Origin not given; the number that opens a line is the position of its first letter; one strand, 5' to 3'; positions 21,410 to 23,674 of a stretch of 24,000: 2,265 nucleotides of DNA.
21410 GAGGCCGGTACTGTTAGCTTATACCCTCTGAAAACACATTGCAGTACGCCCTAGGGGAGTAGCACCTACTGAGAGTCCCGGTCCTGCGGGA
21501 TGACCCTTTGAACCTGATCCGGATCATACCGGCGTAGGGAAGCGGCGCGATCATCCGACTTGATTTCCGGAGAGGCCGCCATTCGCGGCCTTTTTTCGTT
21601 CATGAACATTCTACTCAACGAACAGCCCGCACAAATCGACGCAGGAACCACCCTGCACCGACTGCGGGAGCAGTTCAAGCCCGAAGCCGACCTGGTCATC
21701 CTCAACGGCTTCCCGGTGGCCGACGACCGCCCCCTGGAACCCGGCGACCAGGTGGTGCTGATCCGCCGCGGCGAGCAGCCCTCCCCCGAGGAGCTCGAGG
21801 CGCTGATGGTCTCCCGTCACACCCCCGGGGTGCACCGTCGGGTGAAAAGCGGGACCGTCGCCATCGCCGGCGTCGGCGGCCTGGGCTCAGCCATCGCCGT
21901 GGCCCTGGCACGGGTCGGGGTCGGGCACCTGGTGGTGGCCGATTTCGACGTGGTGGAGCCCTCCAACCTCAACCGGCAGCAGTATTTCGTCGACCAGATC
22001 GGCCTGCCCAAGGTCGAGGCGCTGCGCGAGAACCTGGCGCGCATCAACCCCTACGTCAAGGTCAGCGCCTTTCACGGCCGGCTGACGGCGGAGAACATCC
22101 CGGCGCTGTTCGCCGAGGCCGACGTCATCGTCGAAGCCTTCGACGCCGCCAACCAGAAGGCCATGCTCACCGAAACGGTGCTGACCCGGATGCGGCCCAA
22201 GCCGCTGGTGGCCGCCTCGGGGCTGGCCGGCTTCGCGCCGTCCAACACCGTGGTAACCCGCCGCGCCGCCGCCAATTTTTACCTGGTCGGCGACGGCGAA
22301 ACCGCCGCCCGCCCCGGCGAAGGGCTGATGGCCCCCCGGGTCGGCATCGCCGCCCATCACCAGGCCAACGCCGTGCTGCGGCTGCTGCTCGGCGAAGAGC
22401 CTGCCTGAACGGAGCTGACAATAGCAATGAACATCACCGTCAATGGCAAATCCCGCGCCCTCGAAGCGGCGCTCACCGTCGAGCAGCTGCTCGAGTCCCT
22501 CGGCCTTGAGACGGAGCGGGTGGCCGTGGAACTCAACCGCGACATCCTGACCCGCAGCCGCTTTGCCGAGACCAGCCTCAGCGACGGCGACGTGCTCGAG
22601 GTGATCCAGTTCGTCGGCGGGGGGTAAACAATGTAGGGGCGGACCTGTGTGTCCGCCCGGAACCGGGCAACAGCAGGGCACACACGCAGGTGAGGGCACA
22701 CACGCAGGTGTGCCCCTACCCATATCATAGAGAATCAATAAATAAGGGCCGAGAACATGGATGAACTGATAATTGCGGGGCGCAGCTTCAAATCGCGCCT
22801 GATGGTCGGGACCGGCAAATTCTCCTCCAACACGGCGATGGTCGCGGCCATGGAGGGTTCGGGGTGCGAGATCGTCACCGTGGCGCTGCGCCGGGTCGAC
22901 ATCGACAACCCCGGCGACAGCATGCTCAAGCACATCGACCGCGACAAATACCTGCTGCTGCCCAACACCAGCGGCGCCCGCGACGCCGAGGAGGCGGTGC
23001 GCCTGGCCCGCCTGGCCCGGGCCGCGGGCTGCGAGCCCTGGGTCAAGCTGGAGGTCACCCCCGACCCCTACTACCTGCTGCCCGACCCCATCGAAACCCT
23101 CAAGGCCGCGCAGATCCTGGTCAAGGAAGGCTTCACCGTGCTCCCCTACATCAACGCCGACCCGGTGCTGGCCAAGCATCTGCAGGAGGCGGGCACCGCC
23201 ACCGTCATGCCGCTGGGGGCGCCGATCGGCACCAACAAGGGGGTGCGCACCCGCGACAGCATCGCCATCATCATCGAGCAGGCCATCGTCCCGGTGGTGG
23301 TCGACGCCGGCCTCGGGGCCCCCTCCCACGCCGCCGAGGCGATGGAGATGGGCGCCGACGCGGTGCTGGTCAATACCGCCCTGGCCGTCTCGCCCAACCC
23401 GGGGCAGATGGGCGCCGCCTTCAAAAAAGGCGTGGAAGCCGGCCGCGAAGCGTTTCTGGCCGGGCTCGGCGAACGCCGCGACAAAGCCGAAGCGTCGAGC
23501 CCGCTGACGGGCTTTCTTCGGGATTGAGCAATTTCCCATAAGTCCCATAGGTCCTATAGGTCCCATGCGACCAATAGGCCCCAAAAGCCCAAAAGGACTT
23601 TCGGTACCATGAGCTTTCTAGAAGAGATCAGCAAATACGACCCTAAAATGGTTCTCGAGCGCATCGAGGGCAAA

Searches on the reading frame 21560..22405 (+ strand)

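Call 21: search_protein_families(library=ncbifam, proteins=[window:21560-22405:+], max_evalue=0.00001)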
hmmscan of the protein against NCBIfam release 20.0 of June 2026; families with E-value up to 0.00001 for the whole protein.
window:21560-22405:+ (282 aa): 20 families
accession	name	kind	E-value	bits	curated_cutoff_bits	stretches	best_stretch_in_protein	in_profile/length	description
NF006395.0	PRK08644.1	equivalog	3.8e-87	291.4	159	1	69-280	2-213/215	sulfur carrier protein ThiS adenylyltransferase ThiF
TIGR02354.1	thiF_fam2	equivalog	7.6e-78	261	152.2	1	77-276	1-200/200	thiamine biosynthesis protein ThiF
TIGR02356.1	adenyl_thiF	equivalog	4.2e-30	104.6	275.25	1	93-276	17-203/203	thiazole biosynthesis adenylyltransferase ThiF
NF004281.0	PRK05690.1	subfamily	1.2e-26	93.5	266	1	93-277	28-214/250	molybdopterin-synthase adenylyltransferase MoeB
NF006444.0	PRK08762.1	equivalog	2.7e-26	92.1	449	1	93-218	143-267/387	molybdopterin-synthase adenylyltransferase MoeB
TIGR02355.1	moeB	equivalog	3.2e-25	88.9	376.55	1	94-276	21-205/240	molybdopterin-synthase adenylyltransferase MoeB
NF006077.0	PRK08223.1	equivalog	3.1e-23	82.2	266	1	92-200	23-132/296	hypothetical protein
NF009123.0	PRK12475.1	subfamily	5.4e-23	81.8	510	1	93-279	20-209/338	MoeB/ThiF family adenylyltransferase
NF004111.0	PRK05600.1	equivalog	9.4e-22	77.6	437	1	92-220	36-163/371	ThiF family adenylyltransferase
NF006204.0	PRK08328.1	equivalog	1.1e-21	77.5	339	1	93-225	23-157/231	hypothetical protein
NF047750.1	SAMPActivE1UbaA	equivalog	1.4e-21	77.1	450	1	89-206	24-142/270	SAMP-activating enzyme E1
NF005646.0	PRK07411.1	equivalog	2.2e-21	76.5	633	1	92-209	33-151/390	molybdopterin-synthase adenylyltransferase MoeB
NF005902.0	PRK07878.1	equivalog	8e-21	74.4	647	1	92-209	37-155/392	adenylyltransferase/sulfurtransferase MoeZ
NF011424.0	PRK14851.1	subfamily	2.6e-20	72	1170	1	88-197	34-144/679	hypothetical protein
NF058523.1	6A-MBL_cap2_3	equivalog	5.2e-18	64.9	320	1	86-193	288-398/665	anti-phage 6A-MBL system cap2_3 protein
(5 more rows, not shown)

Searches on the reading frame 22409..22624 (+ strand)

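Call 55: search_protein_families(library=pfam, proteins=[window:22409-22624:+], max_evalue=0.001)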
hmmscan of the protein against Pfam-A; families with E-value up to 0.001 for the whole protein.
window:22409-22624:+ (72 aa): 1 family
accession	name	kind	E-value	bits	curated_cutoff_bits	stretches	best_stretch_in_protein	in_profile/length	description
PF02597.26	ThiS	-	8.3e-16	58.8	22.5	1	9-72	1-76/76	ThiS family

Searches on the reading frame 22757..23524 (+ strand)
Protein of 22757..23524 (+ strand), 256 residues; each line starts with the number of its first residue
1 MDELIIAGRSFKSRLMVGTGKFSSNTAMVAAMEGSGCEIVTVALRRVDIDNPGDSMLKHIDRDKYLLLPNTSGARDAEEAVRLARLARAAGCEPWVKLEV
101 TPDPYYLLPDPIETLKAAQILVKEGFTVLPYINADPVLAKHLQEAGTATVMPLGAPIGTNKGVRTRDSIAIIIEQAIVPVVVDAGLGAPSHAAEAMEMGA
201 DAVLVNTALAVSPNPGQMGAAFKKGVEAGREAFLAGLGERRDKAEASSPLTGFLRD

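Call 55: search_protein_families(library=pfam, proteins=[window:22757-23524:+], max_evalue=0.001)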
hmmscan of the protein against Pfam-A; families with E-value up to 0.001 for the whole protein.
window:22757-23524:+ (256 aa): 1 family
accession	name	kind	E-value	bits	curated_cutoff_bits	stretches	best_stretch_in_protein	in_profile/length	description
PF05690.20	ThiG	-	1.6e-104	349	23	1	6-249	2-247/247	Thiazole biosynthesis protein ThiG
